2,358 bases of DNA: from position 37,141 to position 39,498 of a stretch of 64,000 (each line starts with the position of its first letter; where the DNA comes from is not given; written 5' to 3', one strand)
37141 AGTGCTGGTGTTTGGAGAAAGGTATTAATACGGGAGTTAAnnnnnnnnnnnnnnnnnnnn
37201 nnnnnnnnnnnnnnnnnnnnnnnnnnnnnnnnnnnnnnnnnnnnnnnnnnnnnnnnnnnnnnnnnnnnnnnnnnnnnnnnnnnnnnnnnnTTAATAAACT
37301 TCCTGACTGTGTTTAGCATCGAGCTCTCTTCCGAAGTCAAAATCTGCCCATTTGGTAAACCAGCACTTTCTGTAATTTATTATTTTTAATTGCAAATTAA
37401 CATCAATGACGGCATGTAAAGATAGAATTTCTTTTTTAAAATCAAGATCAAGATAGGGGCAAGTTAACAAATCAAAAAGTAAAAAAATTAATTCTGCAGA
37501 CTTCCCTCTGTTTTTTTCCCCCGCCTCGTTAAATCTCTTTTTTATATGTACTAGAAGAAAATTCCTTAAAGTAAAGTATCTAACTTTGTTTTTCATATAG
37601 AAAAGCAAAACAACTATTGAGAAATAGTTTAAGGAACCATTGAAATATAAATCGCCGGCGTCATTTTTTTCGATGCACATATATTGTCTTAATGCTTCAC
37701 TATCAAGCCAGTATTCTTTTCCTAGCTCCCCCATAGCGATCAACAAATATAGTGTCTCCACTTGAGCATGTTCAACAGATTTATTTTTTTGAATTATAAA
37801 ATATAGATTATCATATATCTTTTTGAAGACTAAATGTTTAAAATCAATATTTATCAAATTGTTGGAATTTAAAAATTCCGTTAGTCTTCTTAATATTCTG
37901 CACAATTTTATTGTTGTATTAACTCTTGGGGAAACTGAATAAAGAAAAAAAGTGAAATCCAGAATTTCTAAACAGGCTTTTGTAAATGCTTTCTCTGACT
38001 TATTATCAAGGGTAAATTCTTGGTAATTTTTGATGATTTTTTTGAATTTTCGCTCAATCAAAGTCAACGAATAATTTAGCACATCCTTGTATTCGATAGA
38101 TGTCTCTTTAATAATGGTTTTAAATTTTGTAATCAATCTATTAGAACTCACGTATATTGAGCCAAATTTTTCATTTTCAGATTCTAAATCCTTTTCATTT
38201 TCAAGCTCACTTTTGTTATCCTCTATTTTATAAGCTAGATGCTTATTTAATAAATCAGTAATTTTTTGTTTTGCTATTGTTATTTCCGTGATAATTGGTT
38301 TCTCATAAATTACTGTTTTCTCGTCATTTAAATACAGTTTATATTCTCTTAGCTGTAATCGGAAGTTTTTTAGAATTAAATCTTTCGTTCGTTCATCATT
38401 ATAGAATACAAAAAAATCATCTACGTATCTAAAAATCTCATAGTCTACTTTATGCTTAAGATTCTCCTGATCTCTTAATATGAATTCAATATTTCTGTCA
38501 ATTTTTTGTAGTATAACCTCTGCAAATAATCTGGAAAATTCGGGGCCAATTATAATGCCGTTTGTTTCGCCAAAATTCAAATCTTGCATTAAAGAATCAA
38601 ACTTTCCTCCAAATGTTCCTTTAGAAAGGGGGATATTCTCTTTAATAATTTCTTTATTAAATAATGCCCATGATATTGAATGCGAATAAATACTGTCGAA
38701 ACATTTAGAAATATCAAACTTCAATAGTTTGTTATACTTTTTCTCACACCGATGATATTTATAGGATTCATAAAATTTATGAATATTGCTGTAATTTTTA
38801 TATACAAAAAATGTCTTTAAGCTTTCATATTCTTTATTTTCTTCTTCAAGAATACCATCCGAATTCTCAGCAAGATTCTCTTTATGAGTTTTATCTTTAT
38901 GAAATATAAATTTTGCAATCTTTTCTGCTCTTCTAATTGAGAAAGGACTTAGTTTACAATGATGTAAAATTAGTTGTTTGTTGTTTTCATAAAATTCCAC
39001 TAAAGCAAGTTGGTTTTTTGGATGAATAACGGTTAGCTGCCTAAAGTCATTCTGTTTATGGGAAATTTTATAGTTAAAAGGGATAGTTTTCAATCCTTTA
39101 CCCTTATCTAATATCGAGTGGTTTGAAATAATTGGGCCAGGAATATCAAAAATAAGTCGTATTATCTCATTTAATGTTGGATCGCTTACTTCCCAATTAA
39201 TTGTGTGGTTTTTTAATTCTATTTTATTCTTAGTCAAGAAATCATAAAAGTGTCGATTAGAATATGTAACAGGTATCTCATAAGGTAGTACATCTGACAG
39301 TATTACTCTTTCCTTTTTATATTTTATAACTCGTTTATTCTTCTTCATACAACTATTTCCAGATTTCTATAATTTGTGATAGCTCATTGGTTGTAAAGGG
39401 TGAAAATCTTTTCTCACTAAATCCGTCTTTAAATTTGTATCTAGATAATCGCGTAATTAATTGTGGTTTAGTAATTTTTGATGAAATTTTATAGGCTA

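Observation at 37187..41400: AT-rich island with two tandem, intact reverse-transcriptase genes: a DRT type 3-like two-RT defence module in a Bacteroidota chromosome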

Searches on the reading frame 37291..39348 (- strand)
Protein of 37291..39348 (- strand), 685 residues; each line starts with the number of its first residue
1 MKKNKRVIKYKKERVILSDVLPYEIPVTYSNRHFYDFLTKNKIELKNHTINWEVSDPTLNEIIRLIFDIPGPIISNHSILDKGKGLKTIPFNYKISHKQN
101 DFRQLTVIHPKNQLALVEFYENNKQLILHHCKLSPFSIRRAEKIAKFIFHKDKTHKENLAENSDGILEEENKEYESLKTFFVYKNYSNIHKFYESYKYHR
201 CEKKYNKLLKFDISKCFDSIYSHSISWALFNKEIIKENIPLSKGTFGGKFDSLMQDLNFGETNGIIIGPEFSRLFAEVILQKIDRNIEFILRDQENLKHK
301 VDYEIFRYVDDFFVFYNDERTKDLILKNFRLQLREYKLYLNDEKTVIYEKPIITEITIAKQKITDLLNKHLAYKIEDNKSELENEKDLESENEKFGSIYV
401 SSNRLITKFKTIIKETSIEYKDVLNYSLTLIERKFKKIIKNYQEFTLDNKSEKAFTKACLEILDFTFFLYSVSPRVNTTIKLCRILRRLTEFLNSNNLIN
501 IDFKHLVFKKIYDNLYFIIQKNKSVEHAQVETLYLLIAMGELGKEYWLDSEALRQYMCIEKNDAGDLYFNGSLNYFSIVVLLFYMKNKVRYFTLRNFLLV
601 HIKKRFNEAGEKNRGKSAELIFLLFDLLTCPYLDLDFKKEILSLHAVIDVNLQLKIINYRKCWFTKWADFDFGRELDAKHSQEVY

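Call 3: search_protein_families(library=padloc, proteins=[window:37291-39348:-], max_evalue=0.01)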
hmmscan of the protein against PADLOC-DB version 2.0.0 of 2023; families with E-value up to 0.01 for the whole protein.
window:37291-39348:- (685 aa): 30 families (the best 25 are shown)
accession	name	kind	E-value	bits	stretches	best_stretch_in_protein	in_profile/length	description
PDLC03784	Drt3b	-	1.1e-207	689.7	1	1-685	5-599/604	DRT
PDLC02176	Drt3b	-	4.1e-172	572.2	1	2-685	2-651/651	-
PDLC03748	Drt6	-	9.4e-46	154.7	2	201-357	119-262/511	DRT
PDLC03752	Drt4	-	7.3e-36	122.4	1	90-528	50-393/467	DRT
PDLC02177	Drt4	-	4.1e-32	109.6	1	82-356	47-277/541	-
PDLC02178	Drt4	-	8.9e-32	108.7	1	91-511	61-446/506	-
PDLC03751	RT_UG14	-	9.5e-32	108.4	1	202-352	155-296/493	DRT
PDLC03744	AbiP2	-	2.5e-31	107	1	204-449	155-369/489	DRT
PDLC02179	Drt4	-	5.7e-30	102.8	1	188-355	113-269/542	-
PDLC02180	Drt4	-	2.6e-29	100.5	1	182-368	121-287/532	-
PDLC03769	RT_UG30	-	4e-29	99.5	1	75-501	31-406/493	DRT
PDLC03743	AbiK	-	6.7e-25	86.3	1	158-608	102-467/546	DRT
PDLC03770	RT_UG31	-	5.5e-24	83.2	1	86-628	35-422/456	DRT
PDLC02348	AbiK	-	3.2e-23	80.8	1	159-556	100-434/544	AbiK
PDLC03783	Drt8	-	4.9e-19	67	1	183-547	115-438/493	DRT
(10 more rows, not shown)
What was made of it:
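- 37291..39348 (-): drt3b: UG8-type (class 1) protein-primed reverse transcriptase with a helical (alpha-repeat) C-terminal half, 685 aa. Carries E24, R103, D212, F217, R273, Y308-V-D-D and C-terminal Y685. PADLOC Drt3b 1.1e-207 (call 3).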

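Call 4: search_protein_families(library=pfam, proteins=[window:37291-39348:-], max_evalue=0.01)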
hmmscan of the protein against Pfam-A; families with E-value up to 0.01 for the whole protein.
window:37291-39348:- (685 aa): 1 family
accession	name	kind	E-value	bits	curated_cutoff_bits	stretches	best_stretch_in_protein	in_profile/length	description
PF00078.32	RVT_1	-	1.7e-11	44.7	29.6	1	196-350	58-196/205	Reverse transcriptase (RNA-dependent DNA polymerase)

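Call 5: search_protein_families(library=ncbifam, proteins=[window:37291-39348:-], max_evalue=0.01)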
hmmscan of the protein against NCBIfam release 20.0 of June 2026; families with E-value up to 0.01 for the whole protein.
window:37291-39348:- (685 aa): 5 families
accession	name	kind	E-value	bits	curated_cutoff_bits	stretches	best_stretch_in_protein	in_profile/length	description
NF041748.1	Drt3b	equivalog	1.1e-228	761.1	350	1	14-685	1-647/647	antiviral reverse transcriptase Drt3b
NF041749.1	Drt4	equivalog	6.1e-30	104.6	450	1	182-531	115-415/489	antiviral reverse transcriptase Drt4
TIGR04416.1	group_II_RT_mat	equivalog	2.5e-12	46.6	300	1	198-357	115-253/353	group II intron reverse transcriptase/maturase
NF041747.1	Drt3a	equivalog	1e-06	28.3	200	1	207-446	112-324/412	antiviral reverse transcriptase Drt3a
NF041750.1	Drt5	equivalog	1.7e-06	27.3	550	1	184-464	103-371/484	antiviral reverse transcriptase Drt5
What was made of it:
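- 37291..39348 (-): NCBIfam NF041748 Drt3b equivalog 761.1 bits (cut-off 350) (call 5).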

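Call 19: find_related_loci(query=window:37291-39348:-, collection=genome_contigs, flank=6000)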
Query window:37291-39348:- (685 aa) in genome_contigs; peptide patterns used: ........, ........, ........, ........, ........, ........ (x = any residue, [..] = any of these).
575 stretches matched a pattern; 76 encode a relative of the query (tblastn E <= 1e-3); 76 distinct loci.
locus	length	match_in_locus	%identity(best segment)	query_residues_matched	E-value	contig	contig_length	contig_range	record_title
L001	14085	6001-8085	72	1-685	0e+0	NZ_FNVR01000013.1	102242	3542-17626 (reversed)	Algoriphagus boritolerans DSM 17298 = JCM 18970 strain DSM 17298, whole genome shotgun sequence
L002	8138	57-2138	71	1-685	0e+0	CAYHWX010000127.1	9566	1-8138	MAG TPA_asm: uncultured Vicingus sp. isolate ERP119705_co15_575 genome assembly, contig: NODE_8545_length_9566_cov_7.560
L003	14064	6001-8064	70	1-685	0e+0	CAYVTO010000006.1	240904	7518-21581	MAG TPA_asm: uncultured Chitinophagaceae bacterium isolate SRP344714_co2_267 genome assembly, contig: NODE_88_length_240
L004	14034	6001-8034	63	13-685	0e+0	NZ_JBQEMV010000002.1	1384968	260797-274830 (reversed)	Chitinophaga sp. 22620 scaffold2, whole genome shotgun sequence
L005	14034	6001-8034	57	1-685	0e+0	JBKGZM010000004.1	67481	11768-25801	MAG: Dehalococcoidia bacterium isolate C5M10_15 NODE_48_length_67481_cov_10.842331, whole genome shotgun sequence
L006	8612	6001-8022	57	8-685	0e+0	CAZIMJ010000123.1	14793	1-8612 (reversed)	MAG TPA_asm: uncultured Eubacteriales bacterium isolate SRP185410_co1_364 genome assembly, contig: k141_402361, whole ge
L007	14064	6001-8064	56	1-685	0e+0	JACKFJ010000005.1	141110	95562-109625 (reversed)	MAG: Candidatus Omnitrophota bacterium isolate HK-STAS-OMNI-2 HK-STAS-OMNI-2_5, whole genome shotgun sequence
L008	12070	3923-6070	54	1-685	0e+0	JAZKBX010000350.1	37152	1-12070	MAG: Bacteroidota bacterium isolate ADI_H3L2_122-bin010_1 ADIH3L2_B010_1_000000000350, whole genome shotgun sequence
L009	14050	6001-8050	66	1-676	0e+0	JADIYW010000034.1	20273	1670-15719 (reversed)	MAG: Bacteroidetes bacterium isolate AalE_18-Q3-R2-46_BATAC.579 tig01010339-10-203740, whole genome shotgun sequence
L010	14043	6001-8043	56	1-685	0e+0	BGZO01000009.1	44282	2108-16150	Candidatus Termititenax persephonae NkOx7-02 DNA, TG2_NkOx7-02_NODE_009, whole genome shotgun sequence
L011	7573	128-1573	64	202-685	0e+0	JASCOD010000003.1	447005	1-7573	Flavobacteriaceae bacterium PS02338 NODE_3_length_447005_cov_23.530221, whole genome shotgun sequence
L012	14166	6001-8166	47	7-685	0e+0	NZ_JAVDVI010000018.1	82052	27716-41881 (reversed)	Flavobacterium arsenatis strain 3773 Ga0454464_18, whole genome shotgun sequence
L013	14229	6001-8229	47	3-685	0e+0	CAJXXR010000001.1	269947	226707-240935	MAG TPA_asm: uncultured Flavobacteriales bacterium isolate SRR3580189_bin.52_MetaBAT_v2.12.1_MAG genome assembly, contig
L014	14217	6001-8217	47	1-685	0e+0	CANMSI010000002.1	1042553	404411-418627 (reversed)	uncultured Flavobacteriaceae bacterium isolate 2-919.fasta genome assembly, contig: NODE_2, whole genome shotgun sequenc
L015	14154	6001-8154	46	10-685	0e+0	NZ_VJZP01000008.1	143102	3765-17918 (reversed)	Flavobacterium gawalongense strain GSP16 NODE_8_length_143102_cov_150.799336, whole genome shotgun sequence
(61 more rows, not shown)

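Call 34: search_solved_structures(query=window:37291-39348:-, show_alignments=1, max_evalue=0.001)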
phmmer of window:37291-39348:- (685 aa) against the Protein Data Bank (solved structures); distinct sequences matched with E-value up to 0.001: 11.
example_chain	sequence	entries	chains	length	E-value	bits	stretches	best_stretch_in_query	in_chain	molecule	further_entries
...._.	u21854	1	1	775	3.4e-94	319.8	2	87-643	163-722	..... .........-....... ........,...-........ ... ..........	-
9z6y_H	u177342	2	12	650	5.3e-71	243.2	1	2-683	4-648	Drt3b reverse transcriptase protein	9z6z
7r08_A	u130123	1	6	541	5.8e-18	67.9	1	202-362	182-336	Reverse transcriptase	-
9wy8_A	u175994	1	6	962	1e-14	57.2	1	188-355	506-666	Maltose/maltodextrin-binding periplasmic protein,Reverse transcriptase domain-containing p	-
9ltm_A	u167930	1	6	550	2.4e-10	42.7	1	210-351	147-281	Reverse transcriptase domain-containing protein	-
21ou_A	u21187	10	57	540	2.4e-10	42.7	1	210-351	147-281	Reverse transcriptase domain-containing protein | UG15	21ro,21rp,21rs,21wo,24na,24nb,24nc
9vdo_A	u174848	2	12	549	2.6e-10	42.7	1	210-351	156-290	Reverse transcriptase domain-containing protein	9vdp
7r06_A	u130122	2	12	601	5e-10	41.7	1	207-355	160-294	AbiK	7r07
7z0z_A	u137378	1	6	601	5e-10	41.7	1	207-355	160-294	AbiK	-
9luj_A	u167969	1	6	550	1.8e-08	36.5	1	210-351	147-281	Reverse transcriptase domain-containing protein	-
9vdv_A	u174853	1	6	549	1.9e-08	36.5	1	210-351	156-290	Reverse transcriptase domain-containing protein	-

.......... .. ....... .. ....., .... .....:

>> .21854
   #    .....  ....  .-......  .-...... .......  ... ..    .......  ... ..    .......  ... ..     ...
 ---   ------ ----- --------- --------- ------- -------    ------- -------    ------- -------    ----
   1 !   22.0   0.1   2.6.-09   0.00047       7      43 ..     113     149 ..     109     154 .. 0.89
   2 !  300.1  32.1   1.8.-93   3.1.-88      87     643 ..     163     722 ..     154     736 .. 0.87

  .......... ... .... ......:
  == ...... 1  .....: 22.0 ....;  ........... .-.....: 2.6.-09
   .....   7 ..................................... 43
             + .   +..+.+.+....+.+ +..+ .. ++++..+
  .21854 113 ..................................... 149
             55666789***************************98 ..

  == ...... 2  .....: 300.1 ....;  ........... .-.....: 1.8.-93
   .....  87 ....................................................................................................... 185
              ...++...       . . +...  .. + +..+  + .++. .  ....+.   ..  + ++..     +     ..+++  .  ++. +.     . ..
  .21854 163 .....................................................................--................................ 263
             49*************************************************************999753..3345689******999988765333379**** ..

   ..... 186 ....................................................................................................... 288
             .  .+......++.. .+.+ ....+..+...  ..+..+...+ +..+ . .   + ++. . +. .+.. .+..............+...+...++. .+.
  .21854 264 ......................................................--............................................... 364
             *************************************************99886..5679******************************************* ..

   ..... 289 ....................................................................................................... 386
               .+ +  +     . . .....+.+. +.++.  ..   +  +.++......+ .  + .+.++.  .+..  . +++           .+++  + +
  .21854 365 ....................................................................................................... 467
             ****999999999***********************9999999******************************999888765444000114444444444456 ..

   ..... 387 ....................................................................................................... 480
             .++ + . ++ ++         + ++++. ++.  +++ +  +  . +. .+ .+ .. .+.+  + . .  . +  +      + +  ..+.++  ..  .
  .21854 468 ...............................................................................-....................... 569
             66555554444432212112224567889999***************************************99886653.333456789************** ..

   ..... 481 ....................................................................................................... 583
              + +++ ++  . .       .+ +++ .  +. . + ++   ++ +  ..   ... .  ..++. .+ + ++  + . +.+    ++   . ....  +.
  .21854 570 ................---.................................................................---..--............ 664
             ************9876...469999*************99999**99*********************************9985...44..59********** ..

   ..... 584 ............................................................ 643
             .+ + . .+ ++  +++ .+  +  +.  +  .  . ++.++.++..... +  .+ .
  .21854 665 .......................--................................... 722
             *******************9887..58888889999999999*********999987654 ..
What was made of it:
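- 37291..39348 (-): PDB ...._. (SUMO-tagged RNA-directed DNA polymerase, read as EcoDRT3b) 3.4e-94, and 9z6y_H 'Drt3b' 5.3e-71 over residues 2-683 (call 34).
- On DRT3: The window has E24, R273 and R103, taken from the alignment to PDB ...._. (call 34).
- Closest known: AbiK / Abi-P2 / DRT4. Same: They give the next-best hits: Drt6, Drt4, AbiP2 and AbiK (calls 3, 34).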

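Call 36: list_cluster_members(proteins=[window:37291-39348:-, window:39353-40690:-, window:40804-41115:+, window:41163-41360:+, window:41405-41719:-])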
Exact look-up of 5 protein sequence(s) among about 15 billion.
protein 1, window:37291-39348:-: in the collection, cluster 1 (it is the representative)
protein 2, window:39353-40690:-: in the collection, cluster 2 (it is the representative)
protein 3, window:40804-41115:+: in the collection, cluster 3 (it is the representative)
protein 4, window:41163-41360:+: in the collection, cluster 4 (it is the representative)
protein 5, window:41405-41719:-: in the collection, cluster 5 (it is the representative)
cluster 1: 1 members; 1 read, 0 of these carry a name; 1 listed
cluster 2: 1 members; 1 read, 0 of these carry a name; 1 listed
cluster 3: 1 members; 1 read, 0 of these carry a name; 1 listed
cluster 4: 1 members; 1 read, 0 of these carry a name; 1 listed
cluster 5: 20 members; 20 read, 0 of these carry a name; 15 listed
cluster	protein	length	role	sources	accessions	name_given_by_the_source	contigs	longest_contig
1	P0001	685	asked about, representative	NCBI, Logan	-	-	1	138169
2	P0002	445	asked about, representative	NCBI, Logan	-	-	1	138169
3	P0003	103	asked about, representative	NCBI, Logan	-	-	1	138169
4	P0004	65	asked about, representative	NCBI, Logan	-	-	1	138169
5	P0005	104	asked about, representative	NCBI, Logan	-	-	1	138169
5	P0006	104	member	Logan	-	-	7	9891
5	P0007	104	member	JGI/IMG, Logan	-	-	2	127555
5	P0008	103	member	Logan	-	-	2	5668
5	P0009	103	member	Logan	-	-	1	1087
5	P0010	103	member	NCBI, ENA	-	-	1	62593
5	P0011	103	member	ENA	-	-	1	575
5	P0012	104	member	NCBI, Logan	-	-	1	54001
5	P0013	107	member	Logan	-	-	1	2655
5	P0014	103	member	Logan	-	-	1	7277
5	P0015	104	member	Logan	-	-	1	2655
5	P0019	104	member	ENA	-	-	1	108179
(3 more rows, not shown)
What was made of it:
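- The proteins are singletons at 90% identity, while the flanking HNH-like gene has 20 cluster members (call 36).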

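Call 37: find_encoding_contigs(protein=window:37291-39348:-, flank=10000, max_places=6)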
Protein window:37291-39348:- (685 aa): 1 contig read that carries it; 1 place shown.
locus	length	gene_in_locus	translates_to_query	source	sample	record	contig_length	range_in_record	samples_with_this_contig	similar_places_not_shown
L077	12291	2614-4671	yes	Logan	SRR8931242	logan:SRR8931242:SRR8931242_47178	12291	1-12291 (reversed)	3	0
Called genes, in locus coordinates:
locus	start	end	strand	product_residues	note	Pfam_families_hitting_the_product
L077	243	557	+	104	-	-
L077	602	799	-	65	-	-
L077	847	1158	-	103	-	PF13031:DUF3892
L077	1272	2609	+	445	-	PF00078:RVT_1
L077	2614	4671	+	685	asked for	PF00078:RVT_1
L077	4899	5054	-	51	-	-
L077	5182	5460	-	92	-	-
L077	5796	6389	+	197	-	-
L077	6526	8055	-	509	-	-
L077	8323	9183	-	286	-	PF00691:OmpA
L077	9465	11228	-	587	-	PF23237:HYR_4C (faint), PF18962:Por_Secre_tail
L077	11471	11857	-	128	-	PF03061:4HBT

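Call 38: find_encoding_contigs(protein=P0007, flank=8000, max_places=3)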
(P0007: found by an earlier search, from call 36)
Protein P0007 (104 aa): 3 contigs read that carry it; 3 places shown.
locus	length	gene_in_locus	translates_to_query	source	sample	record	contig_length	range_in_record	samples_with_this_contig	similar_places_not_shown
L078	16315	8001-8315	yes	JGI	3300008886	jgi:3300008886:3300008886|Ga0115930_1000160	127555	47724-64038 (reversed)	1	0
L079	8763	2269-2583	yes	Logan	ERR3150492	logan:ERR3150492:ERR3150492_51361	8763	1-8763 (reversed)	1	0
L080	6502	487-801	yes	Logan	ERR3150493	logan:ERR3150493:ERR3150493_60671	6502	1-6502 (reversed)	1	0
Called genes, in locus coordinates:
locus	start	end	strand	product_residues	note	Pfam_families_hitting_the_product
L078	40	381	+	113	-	-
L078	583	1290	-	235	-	PF00696:AA_kinase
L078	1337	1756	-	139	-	-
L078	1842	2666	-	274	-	PF25025:EF-Ts_N (weak), PF00889:EF_TS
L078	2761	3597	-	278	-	PF00318:Ribosomal_S2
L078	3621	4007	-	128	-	PF00380:Ribosomal_S9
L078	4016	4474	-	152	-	PF00572:Ribosomal_L13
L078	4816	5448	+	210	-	PF16264:SatD (weak)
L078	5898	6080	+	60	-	-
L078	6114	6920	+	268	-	-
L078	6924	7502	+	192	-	-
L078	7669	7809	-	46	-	-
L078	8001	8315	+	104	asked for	-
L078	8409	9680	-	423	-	-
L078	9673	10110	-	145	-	-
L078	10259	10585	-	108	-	-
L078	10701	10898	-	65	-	-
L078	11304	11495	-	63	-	-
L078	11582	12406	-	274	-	PF00691:OmpA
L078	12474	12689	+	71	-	-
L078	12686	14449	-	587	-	PF11589:DUF3244 (faint), PF23237:HYR_4C (weak), PF18962:Por_Secre_tail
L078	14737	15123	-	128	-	PF03061:4HBT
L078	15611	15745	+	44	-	-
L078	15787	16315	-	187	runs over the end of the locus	PF05974:DUF892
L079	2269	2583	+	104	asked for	-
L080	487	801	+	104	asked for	-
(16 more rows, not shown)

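Call 39: find_encoding_contigs(protein=P0019, flank=8000, max_places=3)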
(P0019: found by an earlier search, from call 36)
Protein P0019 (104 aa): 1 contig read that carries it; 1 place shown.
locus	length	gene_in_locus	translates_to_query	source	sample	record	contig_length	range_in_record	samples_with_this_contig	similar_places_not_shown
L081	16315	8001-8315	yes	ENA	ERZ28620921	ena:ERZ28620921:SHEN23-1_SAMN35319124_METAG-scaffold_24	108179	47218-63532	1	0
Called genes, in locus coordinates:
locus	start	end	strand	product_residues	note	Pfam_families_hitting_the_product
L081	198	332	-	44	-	-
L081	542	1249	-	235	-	PF00696:AA_kinase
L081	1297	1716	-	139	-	-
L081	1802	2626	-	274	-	PF25025:EF-Ts_N (weak), PF00889:EF_TS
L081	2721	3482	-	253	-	PF00318:Ribosomal_S2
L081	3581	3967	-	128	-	PF00380:Ribosomal_S9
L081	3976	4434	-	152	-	PF00572:Ribosomal_L13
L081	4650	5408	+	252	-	PF16264:SatD (faint)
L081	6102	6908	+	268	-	-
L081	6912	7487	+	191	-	-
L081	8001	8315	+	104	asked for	PF01844:HNH (faint)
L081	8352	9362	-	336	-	PF13091:PLDc_2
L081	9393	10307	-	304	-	PF18735:HEPN_RiboL-PSP, PF18737:HEPN_MAE_28990 (weak)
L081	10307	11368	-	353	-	PF03235:GmrSD_N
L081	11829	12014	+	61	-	-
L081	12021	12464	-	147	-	-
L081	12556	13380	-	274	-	PF00691:OmpA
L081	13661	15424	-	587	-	PF11589:DUF3244 (faint), PF23237:HYR_4C (weak), PF18962:Por_Secre_tail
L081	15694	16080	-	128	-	PF03061:4HBT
